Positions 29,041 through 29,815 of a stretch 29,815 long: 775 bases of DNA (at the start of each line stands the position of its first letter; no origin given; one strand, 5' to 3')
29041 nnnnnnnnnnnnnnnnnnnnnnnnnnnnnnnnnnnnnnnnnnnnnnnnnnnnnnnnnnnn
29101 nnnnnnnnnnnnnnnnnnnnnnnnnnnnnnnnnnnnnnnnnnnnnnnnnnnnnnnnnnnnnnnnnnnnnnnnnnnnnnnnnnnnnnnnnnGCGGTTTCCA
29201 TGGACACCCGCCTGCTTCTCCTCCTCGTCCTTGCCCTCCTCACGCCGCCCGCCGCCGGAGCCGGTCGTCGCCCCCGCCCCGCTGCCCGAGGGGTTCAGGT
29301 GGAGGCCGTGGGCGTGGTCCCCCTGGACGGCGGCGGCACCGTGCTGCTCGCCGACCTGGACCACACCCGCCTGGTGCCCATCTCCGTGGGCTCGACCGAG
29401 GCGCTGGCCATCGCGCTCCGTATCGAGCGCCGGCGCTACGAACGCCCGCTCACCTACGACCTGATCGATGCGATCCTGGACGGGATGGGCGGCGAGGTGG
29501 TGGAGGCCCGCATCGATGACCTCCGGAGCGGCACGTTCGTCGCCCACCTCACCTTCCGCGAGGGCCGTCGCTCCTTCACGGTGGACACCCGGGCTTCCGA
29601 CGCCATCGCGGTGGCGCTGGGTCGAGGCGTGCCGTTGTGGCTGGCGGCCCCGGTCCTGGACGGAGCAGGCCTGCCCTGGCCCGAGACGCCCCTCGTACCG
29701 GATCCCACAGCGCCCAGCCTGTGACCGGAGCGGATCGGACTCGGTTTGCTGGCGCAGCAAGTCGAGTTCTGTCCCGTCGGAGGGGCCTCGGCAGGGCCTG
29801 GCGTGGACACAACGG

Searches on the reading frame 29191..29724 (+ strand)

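Call 70: search_protein_families(library=pfam, proteins=[window:29191-29724:+], max_evalue=0.001)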
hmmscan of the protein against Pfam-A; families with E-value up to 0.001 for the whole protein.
window:29191-29724:+ (177 aa): 1 family
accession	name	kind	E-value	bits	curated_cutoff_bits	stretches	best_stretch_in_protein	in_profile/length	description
PF02577.19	BFN_dom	-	5.6e-28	97.5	27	1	51-161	1-109/112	Bifunctional nuclease domain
